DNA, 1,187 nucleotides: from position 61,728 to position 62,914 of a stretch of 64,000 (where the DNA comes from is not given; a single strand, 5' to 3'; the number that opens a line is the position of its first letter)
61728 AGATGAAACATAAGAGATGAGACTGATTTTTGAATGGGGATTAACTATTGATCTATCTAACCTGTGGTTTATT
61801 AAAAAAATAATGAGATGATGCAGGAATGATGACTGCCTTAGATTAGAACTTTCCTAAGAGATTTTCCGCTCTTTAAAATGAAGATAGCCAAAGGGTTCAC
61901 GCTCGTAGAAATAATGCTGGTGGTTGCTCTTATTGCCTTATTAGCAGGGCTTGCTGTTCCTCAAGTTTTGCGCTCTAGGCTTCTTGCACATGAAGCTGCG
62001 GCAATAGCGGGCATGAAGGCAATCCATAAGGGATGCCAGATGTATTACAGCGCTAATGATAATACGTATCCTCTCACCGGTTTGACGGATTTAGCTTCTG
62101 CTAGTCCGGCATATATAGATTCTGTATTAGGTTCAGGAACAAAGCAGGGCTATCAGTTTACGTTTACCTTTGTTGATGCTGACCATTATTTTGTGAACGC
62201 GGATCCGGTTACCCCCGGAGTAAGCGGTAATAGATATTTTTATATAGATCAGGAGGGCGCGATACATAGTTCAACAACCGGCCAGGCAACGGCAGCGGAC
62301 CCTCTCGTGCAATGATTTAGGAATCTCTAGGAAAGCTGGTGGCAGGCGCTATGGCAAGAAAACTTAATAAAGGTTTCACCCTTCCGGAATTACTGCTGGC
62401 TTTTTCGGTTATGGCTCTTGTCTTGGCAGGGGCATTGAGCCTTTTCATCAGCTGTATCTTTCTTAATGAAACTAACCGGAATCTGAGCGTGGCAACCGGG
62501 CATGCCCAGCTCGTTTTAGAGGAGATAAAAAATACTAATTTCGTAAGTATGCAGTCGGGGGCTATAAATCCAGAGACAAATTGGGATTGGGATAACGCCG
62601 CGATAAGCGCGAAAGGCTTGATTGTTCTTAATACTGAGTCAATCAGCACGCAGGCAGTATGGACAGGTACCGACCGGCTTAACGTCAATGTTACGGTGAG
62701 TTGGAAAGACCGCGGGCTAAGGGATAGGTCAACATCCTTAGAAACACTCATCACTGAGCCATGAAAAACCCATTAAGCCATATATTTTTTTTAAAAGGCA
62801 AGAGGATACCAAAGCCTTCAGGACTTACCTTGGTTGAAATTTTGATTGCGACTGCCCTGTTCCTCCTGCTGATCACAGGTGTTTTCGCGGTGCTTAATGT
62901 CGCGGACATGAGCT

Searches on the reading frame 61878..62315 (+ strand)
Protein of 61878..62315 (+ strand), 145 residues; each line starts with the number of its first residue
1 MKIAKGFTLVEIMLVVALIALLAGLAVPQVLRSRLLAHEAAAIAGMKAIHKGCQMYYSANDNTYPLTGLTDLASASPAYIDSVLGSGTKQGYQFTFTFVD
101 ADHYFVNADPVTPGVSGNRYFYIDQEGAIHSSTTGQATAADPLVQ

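Call 8: search_protein_families(library=pfam, proteins=[window:61878-62315:+], max_evalue=0.01)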
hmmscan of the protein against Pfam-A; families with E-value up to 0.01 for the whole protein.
window:61878-62315:+ (145 aa): 1 family
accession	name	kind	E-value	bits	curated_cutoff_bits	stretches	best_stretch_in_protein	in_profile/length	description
PF07963.17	N_methyl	-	1.5e-05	24.8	21.2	1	1-26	1-26/27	Prokaryotic N-terminal methylation motif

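Call 72: search_protein_families(library=ncbifam, proteins=[window:61878-62315:+], max_evalue=0.001)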
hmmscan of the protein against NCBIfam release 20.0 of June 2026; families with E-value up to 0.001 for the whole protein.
window:61878-62315:+ (145 aa): 8 families
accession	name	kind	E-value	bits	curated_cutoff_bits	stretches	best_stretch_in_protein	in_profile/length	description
NF041775.1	typeIV_PilA_Myxo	equivalog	8.8e-09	35.6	400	1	5-62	11-68/214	type IV pilin protein PilA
TIGR01710.1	typeII_sec_gspG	equivalog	1.3e-08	35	88.85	1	5-66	1-61/134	type II secretion system major pseudopilin GspG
NF040999.1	pilin_ComGC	equivalog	8.7e-07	29.1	75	1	5-65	2-62/84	competence type IV pilus major pilin ComGC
TIGR01708.2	typeII_sec_gspH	equivalog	1.9e-06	28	80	1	5-30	2-27/169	type II secretion system minor pseudopilin GspH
TIGR02596.1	TIGR02596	subfamily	4.4e-06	26.9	70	1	7-45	1-42/196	Verru_Chthon cassette protein D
NF007862.0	PRK10574.1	equivalog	1.1e-05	25.6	138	1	2-29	2-29/145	prepilin peptidase-dependent pilin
TIGR02532.1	IV_pilin_GFxxxE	domain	1.2e-05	24.9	16.3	1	5-27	2-24/24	prepilin-type N-terminal cleavage/methylation domain-containing protein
NF041013.1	T4P_ComGE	equivalog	0.00018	21.5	49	1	5-36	4-35/83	competence type IV pilus minor pilin ComGE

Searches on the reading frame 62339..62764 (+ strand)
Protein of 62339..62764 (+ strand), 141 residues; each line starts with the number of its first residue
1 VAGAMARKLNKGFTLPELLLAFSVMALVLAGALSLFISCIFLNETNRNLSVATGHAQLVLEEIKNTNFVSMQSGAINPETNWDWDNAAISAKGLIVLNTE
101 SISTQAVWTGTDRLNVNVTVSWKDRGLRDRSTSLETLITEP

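Call 8: search_protein_families(library=pfam, proteins=[window:62339-62764:+], max_evalue=0.01)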
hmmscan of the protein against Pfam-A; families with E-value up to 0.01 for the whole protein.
window:62339-62764:+ (141 aa): 1 family
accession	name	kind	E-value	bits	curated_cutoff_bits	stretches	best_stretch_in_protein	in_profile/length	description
PF07963.17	N_methyl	-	2.6e-06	27.2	21.2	1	8-33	2-27/27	Prokaryotic N-terminal methylation motif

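Call 72: search_protein_families(library=ncbifam, proteins=[window:62339-62764:+], max_evalue=0.001)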
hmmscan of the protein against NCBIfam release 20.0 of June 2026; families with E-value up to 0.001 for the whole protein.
window:62339-62764:+ (141 aa): 1 family
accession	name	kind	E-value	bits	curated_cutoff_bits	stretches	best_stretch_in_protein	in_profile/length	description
TIGR02532.1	IV_pilin_GFxxxE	domain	0.00016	21.4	16.3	1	11-33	2-24/24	prepilin-type N-terminal cleavage/methylation domain-containing protein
